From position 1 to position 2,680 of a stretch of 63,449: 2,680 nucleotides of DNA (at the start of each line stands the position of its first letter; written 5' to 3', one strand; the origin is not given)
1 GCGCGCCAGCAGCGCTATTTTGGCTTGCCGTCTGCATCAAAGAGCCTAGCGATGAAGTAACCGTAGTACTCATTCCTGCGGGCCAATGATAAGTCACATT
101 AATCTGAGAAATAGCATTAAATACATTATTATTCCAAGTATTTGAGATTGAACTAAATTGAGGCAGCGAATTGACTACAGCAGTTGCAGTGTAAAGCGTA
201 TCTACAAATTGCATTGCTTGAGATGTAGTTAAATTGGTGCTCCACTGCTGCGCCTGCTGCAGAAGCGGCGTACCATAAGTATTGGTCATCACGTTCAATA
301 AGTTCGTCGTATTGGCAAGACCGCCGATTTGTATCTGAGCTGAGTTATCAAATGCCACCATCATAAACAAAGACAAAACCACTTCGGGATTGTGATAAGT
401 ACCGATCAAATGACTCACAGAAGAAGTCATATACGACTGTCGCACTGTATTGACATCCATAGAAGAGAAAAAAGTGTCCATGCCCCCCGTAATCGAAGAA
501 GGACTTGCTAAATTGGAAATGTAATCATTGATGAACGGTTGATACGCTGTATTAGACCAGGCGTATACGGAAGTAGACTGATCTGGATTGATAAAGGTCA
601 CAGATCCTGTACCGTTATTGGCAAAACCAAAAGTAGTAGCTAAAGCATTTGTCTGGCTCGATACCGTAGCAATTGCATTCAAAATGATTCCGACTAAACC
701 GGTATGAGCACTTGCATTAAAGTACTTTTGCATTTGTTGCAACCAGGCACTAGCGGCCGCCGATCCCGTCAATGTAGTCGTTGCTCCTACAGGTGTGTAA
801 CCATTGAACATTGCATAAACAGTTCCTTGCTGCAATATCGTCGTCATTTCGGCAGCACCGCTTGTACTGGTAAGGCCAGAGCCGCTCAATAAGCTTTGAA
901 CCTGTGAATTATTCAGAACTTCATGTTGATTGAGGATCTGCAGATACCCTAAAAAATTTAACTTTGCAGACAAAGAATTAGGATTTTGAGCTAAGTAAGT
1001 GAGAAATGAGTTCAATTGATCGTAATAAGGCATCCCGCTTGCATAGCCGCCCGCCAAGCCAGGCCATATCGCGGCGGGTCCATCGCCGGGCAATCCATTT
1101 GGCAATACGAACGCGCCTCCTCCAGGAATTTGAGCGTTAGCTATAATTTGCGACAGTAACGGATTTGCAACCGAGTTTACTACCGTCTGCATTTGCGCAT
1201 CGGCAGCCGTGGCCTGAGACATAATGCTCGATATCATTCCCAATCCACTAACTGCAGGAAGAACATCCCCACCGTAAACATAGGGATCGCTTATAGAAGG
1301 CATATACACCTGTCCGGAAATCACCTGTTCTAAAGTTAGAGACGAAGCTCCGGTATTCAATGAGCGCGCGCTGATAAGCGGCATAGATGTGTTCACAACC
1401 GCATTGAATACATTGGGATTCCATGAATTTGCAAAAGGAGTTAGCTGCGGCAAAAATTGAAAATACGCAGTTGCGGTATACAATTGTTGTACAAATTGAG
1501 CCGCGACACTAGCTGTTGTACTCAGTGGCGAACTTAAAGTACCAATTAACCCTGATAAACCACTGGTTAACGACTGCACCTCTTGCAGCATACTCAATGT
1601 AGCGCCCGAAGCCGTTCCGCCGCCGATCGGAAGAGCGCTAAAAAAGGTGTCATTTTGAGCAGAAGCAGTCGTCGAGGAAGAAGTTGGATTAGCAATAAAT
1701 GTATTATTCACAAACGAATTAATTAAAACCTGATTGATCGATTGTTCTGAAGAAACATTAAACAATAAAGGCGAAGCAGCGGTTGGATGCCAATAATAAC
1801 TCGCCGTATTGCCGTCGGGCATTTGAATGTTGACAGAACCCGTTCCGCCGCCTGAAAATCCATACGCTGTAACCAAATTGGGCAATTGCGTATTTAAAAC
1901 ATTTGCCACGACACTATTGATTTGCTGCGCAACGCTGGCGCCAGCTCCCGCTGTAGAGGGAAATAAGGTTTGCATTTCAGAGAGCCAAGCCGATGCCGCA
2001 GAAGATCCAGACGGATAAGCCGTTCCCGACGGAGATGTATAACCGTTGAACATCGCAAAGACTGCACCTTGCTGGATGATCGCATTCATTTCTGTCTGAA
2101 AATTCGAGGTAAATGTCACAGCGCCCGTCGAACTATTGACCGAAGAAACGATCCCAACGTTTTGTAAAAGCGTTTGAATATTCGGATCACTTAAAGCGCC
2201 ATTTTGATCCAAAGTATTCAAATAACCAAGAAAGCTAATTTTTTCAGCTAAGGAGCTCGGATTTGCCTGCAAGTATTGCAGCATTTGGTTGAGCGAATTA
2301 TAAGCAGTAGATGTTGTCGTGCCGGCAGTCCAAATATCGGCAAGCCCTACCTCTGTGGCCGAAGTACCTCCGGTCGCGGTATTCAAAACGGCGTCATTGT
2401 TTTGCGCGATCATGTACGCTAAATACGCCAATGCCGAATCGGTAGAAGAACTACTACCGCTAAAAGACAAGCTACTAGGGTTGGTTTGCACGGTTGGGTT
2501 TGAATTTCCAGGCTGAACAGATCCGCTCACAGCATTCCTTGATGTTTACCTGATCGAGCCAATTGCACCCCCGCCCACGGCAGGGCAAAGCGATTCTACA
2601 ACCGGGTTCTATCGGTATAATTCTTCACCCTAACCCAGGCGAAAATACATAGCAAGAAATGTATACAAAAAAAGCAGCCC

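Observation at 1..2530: Hidden open-ended ORF: giant repeat protein missing from the ORF track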

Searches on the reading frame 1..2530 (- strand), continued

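Call 63: search_protein_families(library=pfam, proteins=[L009:12035-12592:+, L009:12602-13831:+, L009:13988-14830:+, L009:14962-15945:+, L009:7878-8627:+, L009:8790-9170:+, L009:9172-9981:+, L008:12200-12733:+, L008:12749-14086:+, L008:14117-15061:+], max_evalue=1)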
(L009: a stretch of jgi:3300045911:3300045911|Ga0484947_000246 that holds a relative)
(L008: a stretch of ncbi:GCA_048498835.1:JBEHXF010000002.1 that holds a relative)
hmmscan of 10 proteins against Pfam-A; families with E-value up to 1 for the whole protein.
L009:12035-12592:+ (185 aa): 0 families

L009:12602-13831:+ (409 aa): 4 families
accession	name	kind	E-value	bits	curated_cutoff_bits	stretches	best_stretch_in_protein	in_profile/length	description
PF12787.12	EcsC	-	0.035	14.2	30.4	1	88-157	58-127/240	EcsC protein family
PF05434.16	Tmemb_9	-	0.063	13.6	28.6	1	57-114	61-118/145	TMEM9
PF06783.16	UPF0239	-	0.2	12.4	25.4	1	54-115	24-85/88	Uncharacterised protein family (UPF0239)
PF11808.13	PhoR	-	0.54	11.1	27.1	0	123-157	2-38/86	Phosphate regulon sensor protein PhoR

L009:13988-14830:+ (280 aa): 15 families
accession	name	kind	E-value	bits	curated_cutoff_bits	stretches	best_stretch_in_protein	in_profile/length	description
PF04108.17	ATG17_like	-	0.0076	16.2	43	1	88-234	54-180/355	Autophagy protein ATG17-like domain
PF10458.14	Val_tRNA-synt_C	-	0.011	16.4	25.9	1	178-200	5-27/66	Valyl tRNA synthetase tRNA binding arm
PF00957.27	Synaptobrevin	-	0.019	15.2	26.4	1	177-236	3-62/89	Synaptobrevin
PF16326.10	ABC_tran_CTD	-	0.025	15.2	32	1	181-237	5-63/69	ABC transporter C-terminal domain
PF07889.17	DUF1664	-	0.046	14.2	34.6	1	168-210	78-120/124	Protein of unknown function (DUF1664)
PF16921.10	Tex_YqgF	-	0.059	14.3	27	0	172-269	23-115/126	Tex protein YqgF-like domain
PF13166.12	AAA_13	-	0.073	12.2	36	1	158-208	425-475/713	AAA domain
PF20667.3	Sec10_N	-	0.079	13.5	27.4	1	173-234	10-98/118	Exocyst complex component Sec10, N-terminal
PF15972.10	Unpaired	-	0.08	12.9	27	1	140-187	26-73/273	Unpaired protein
PF07464.16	ApoLp-III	-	0.11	13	36.3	0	161-261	17-117/146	Apolipophorin-III precursor (apoLp-III)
PF23005.1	DUF7032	-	0.12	12.7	27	1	181-272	6-100/115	Domain of unknown function (DUF7032)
PF05667.16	CCDC22_CC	-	0.12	11.9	39.2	1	139-236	174-270/477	CCDC22 protein coiled-coil region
PF25443.1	ANG-1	-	0.15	12.7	28.5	0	168-229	37-98/105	ANG-1-like domain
PF04513.17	Baculo_PEP_C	-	0.17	12.4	38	1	158-214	48-122/140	Baculovirus polyhedron envelope protein, PEP, C terminus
PF23203.1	KIF21A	-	0.18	12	28.5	1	159-251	59-146/161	KIF21A-like domain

L009:14962-15945:+ (327 aa): 2 families
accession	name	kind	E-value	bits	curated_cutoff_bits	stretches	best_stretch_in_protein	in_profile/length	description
PF03167.25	UDG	-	0.008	16.7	24.3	1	14-118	6-102/141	Uracil DNA glycosylase superfamily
PF19916.4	VMAP-M0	-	0.086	13.8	25.9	1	167-252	6-84/104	vWA-MoxR associated protein middle region 0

L009:7878-8627:+ (249 aa): 0 families

L009:8790-9170:+ (126 aa): 2 families
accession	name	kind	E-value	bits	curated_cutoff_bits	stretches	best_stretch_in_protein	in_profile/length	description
PF02669.20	KdpC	-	0.091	13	24.1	1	86-122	75-111/182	K+-transporting ATPase, c chain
PF07739.18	TipAS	-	0.094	13.6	23.8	1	11-68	17-74/117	TipAS antibiotic-recognition domain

L009:9172-9981:+ (269 aa): 0 families

L008:12200-12733:+ (177 aa): 1 family
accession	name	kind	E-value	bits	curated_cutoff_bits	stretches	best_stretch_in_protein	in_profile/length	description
PF16462.11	Phage_TAC_14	-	0.044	14.2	22.1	1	47-83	1-37/113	Phage tail assembly chaperone protein, TAC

L008:12749-14086:+ (445 aa): 2 families
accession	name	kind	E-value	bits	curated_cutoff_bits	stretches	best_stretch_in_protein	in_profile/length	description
PF04888.17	SseC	-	0.0092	16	30.2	1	129-427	66-292/312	Secretion system effector C (SseC) like family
PF11239.13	DUF3040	-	0.023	15.4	24.7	1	105-163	18-80/84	Protein of unknown function (DUF3040)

L008:14117-15061:+ (314 aa): 2 families
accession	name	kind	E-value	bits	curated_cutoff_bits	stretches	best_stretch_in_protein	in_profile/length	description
PF20012.4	GAP1-N1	-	0.083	13.6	27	0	96-132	6-42/101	GTPase-associated protein 1, N-terminal domain type 1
PF04513.17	Baculo_PEP_C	-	0.49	10.9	38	1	227-306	40-115/140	Baculovirus polyhedron envelope protein, PEP, C terminus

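Call 65: search_solved_structures(query=L009:12035-12592:+, max_evalue=10)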
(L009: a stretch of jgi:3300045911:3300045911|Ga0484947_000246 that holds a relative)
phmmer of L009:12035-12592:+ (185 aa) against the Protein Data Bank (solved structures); distinct sequences matched with E-value up to 10: 1.
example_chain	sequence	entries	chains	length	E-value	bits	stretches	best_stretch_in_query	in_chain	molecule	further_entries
2rcv_A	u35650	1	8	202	0.66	13.2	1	126-179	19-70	Superoxide dismutase [Mn]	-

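Call 66: search_solved_structures(query=L009:12602-13831:+, max_evalue=10)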
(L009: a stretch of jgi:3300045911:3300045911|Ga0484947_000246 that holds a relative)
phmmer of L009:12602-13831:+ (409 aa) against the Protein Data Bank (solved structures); distinct sequences matched with E-value up to 10: 1.
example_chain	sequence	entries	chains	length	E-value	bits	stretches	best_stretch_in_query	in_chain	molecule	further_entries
9e02_F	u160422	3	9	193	0.34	13.6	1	62-133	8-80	Sec-independent protein translocase protein TatB homolog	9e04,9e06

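Call 67: search_solved_structures(query=L009:8790-9170:+, max_evalue=10)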
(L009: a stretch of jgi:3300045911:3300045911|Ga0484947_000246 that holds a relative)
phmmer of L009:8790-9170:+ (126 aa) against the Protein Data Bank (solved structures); distinct sequences matched with E-value up to 10: 7.
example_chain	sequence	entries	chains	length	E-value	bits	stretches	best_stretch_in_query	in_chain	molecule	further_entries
2z0v_A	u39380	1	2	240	0.017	19.1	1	38-115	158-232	SH3-containing GRB2-like protein 3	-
5h7b_A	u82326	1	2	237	0.057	17.4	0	48-96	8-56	Immunoglobulin G-binding protein A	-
5h7a_C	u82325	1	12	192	0.071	17.1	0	48-96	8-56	Immunoglobulin G-binding protein A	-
5h79_D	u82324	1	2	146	0.12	16.3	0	47-96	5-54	Immunoglobulin G-binding protein A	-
6n2p_A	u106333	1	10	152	0.2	15.6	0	73-105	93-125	Caspase recruitment domain-containing protein 9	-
5z08_C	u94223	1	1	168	0.22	15.5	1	36-82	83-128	Cenp-K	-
7suk_SB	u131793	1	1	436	0.46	14.5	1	23-113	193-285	Nucleolar protein 58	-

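Call 87: list_cluster_members(proteins=[P0003, P0004, P0011, P0013, P0017, P0019, P0021, P0022, P0025, P0026])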
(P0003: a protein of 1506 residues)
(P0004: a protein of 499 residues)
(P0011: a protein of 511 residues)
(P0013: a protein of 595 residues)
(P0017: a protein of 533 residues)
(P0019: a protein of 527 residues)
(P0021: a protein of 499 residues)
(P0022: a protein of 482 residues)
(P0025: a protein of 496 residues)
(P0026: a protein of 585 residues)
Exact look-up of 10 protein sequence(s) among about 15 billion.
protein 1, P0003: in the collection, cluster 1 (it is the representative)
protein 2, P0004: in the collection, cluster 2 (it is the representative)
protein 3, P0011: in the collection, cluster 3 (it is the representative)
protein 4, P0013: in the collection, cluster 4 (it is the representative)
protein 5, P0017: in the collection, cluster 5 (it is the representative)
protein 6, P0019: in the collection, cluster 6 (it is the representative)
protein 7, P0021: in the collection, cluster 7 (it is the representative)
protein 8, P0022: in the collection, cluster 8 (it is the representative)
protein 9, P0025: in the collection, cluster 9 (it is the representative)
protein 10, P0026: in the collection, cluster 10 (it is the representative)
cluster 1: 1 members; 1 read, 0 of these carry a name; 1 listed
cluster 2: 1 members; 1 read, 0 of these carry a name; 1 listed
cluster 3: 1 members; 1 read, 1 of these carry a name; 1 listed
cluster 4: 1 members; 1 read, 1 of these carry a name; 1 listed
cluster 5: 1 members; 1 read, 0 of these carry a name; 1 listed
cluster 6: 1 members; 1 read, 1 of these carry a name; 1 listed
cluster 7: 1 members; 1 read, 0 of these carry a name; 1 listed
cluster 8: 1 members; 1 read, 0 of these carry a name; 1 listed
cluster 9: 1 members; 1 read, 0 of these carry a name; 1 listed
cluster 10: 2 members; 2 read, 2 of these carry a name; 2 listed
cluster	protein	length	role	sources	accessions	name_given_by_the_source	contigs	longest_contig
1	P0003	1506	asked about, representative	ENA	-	-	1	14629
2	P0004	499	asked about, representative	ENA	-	-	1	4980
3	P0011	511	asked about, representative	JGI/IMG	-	hypothetical protein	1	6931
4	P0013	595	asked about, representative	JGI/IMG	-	hypothetical protein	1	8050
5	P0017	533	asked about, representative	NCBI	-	-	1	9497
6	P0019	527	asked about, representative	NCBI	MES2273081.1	MAG: hypothetical protein V4487_02685 [Chlamydiota bacterium]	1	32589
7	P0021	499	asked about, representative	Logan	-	-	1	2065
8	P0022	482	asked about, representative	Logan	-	-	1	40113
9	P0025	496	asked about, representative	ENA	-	-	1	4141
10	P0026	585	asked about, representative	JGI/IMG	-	hypothetical protein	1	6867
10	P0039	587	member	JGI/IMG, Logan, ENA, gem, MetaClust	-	\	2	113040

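Call 92: find_encoding_contigs(protein=P0019, flank=10000, max_places=1)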
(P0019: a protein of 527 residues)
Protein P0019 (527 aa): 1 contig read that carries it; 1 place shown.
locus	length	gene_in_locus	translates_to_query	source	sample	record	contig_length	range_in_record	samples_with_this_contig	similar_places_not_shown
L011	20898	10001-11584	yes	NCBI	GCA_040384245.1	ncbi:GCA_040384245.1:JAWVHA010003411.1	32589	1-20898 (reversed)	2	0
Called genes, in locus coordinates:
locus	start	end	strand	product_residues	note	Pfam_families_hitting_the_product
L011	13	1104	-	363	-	PF00022:Actin (faint), PF06723:MreB_Mbl, PF00012:HSP70, PF14450:FtsA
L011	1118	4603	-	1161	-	PF08455:SNF2_assoc, PF00176:SNF2-rel_dom, PF00270:DEAD, PF04851:ResIII, PF00271:Helicase_C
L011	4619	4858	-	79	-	-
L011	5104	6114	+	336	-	-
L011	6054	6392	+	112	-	-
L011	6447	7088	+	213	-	PF00574:CLP_protease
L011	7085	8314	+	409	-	PF06689:zf-C4_ClpX, PF00493:MCM (weak), PF01078:Mg_chelatase (faint), PF07724:AAA_2, PF00004:AAA, PF10431:ClpB_D2-small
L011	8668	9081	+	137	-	-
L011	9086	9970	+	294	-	-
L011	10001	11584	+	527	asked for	-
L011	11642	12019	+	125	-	PF13340:DUF4096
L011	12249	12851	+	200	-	-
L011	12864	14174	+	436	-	-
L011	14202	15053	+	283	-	-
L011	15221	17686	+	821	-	-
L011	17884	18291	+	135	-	PF05932:CesT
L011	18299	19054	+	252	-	PF16697:Yop-YscD_cpl, PF17913:FHA_2 (faint), PF00498:FHA, PF16697:Yop-YscD_cpl, PF00498:FHA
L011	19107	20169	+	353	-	PF23863:CdsD_PD1, PF22598:CdsD_PD2, PF21937:Yop-YscD_ppl_2nd (faint), PF23862:CdsD_C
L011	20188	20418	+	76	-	PF17376:DUF5398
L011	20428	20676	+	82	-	-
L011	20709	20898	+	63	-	?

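Call 93: find_encoding_contigs(protein=P0039, flank=10000, max_places=1)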
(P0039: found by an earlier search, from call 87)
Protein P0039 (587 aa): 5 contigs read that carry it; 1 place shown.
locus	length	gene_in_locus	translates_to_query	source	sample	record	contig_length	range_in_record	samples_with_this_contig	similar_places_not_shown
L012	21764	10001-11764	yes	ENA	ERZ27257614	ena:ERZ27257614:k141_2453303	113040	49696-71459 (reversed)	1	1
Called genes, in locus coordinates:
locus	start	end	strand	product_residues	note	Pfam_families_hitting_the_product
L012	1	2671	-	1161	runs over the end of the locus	PF08455:SNF2_assoc, PF00176:SNF2-rel_dom, PF04851:ResIII, PF00271:Helicase_C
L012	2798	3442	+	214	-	-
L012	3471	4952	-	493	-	-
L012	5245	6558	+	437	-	PF05697:Trigger_N, PF05698:Trigger_C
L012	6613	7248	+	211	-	PF00574:CLP_protease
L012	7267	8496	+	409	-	PF06689:zf-C4_ClpX, PF01078:Mg_chelatase (faint), PF07724:AAA_2, PF00004:AAA, PF07728:AAA_5 (faint), PF10431:ClpB_D2-small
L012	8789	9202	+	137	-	-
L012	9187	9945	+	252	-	-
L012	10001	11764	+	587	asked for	-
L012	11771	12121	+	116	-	PF13340:DUF4096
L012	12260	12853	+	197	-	-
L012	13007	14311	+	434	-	-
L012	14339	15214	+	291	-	-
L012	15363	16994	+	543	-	-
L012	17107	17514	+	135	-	PF05932:CesT (weak)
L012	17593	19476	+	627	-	PF16697:Yop-YscD_cpl, PF00498:FHA, PF16697:Yop-YscD_cpl, PF00498:FHA, PF23863:CdsD_PD1, PF22598:CdsD_PD2, PF23862:CdsD_C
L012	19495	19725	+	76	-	PF17376:DUF5398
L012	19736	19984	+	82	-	-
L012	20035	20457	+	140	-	PF07719:TPR_2 (faint), PF13181:TPR_8 (faint), PF14559:TPR_19 (faint)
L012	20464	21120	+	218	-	-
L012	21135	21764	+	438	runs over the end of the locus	PF00006:ATP-synt_ab, PF18269:T3SS_ATPase_C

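Call 94: find_encoding_contigs(protein=P0022, flank=10000, max_places=1)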
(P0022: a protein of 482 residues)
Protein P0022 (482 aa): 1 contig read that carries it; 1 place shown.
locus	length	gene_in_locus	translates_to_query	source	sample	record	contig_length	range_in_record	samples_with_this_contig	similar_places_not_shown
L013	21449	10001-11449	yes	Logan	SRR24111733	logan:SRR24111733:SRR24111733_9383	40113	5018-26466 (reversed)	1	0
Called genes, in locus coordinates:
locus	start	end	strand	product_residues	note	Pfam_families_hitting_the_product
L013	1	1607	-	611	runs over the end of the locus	PF16697:Yop-YscD_cpl, PF00498:FHA, PF16697:Yop-YscD_cpl, PF00498:FHA, PF23863:CdsD_PD1, PF22598:CdsD_PD2, PF23862:CdsD_C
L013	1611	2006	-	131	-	PF05932:CesT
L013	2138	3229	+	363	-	-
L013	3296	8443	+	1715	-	-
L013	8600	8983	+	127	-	-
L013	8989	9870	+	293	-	-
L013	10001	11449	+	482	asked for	-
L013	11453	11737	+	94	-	PF13340:DUF4096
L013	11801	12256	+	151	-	-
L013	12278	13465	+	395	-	-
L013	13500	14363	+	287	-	-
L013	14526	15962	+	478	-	-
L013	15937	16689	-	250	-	PF00588:SpoU_methylase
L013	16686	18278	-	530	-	PF00005:ABC_tran, PF02463:SMC_N (faint), PF13555:AAA_29 (faint), PF13304:AAA_21 (faint), PF12848:ABC_tran_Xtn, PF00005:ABC_tran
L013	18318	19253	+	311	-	PF02899:Phage_int_SAM_1, PF13102:Phage_int_SAM_5, PF13495:Phage_int_SAM_4 (weak), PF00589:Phage_integrase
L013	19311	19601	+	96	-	-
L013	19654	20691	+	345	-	PF05201:GlutR_N, PF01488:Shikimate_DH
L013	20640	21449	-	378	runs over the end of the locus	PF02163:Peptidase_M50 (faint), PF11667:DUF3267 (weak)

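Call 96: search_protein_families(library=pfam, alignment_id=A10, max_evalue=0.1)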
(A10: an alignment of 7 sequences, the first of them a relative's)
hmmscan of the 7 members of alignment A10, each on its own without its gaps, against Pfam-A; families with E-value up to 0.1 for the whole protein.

A. member 1, L008:12749-14083:+ (445 aa): 2 families
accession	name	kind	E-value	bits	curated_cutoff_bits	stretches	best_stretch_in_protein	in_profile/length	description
PF04888.17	SseC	-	0.0092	16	30.2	1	129-427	66-292/312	Secretion system effector C (SseC) like family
PF11239.13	DUF3040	-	0.023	15.4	24.7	1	105-163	18-80/84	Protein of unknown function (DUF3040)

B. families by the number of members that match (of 7 scanned): 13 families
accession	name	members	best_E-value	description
PF04888.17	SseC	2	0.0092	Secretion system effector C (SseC) like family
PF20794.3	bPH_7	2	0.061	Bacterial PH domain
PF00700.27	Flagellin_C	1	0.0012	Bacterial flagellin C-terminal helical region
PF03631.20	Virul_fac_BrkB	1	0.012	Virulence factor BrkB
PF25107.1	VWA7_N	1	0.021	VWA7 N-terminal domain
PF11239.13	DUF3040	1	0.023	Protein of unknown function (DUF3040)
PF12787.12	EcsC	1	0.035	EcsC protein family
PF11085.13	YqhR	1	0.036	Conserved membrane protein YqhR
PF06197.19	DUF998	1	0.048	Protein of unknown function (DUF998)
PF15188.11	CCDC-167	1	0.055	Coiled-coil domain-containing protein 167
PF21178.2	Itf52_C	1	0.062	Intraflagellar transport protein 52, C-terminal domain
PF05434.16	Tmemb_9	1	0.063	TMEM9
PF10593.14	Z1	1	0.072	Z1 domain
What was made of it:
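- SseC is the Pfam family hit by the most members, although below threshold (2 of 7, E 0.009; call 96).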

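Call 97: search_solved_structures(query=A10, max_evalue=10)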
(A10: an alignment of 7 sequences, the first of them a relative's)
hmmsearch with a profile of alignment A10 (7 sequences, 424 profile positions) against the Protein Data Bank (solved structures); distinct sequences matched with E-value up to 10: 13.
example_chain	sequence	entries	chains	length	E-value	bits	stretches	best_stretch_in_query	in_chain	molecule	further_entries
1la6_B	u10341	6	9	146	0.13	14.3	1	260-326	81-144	Hemoglobin beta-1/2 chain | PROTEIN (HEMOGLOBIN) | Hemoglobin subunit beta-1/2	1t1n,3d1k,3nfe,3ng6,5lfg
1hbh_B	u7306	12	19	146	0.2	13.6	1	260-326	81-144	HEMOGLOBIN (DEOXY) (BETA CHAIN) | HEMOGLOBIN (CARBONMONOXY) (BETA CHAIN) | Hemoglobin beta chain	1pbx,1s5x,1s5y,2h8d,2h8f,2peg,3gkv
2gus_A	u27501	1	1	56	0.39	12.7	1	372-417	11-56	Major outer membrane lipoprotein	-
2guv_A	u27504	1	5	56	0.71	11.8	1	372-417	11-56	Major outer membrane lipoprotein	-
6n5a_B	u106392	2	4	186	0.81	11.6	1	366-414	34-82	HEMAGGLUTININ HA2 SUBUNIT | Hemagglutinin HA2 chain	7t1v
8e0m_A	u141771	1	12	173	0.84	11.6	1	66-124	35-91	BGL15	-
5jw3_B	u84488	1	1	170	1.6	10.7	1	366-415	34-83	Hemagglutinin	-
4lcx_B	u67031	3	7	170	1.6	10.6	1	366-414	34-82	Hemagglutinin HA2 | hemagglutinin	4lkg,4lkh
1ti8_B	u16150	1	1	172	1.7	10.6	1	366-414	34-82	hemagglutinin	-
4bsg_B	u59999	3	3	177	1.7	10.6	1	366-415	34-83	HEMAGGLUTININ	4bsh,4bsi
4ln3_B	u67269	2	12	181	1.8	10.5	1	366-414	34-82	Hemagglutinin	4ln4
8glv_AS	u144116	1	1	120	2.4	10.1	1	282-341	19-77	Inner arm dynein light chain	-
4rbt_A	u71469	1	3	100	8.6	8.2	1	162-223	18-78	Propanediol utilization protein PduA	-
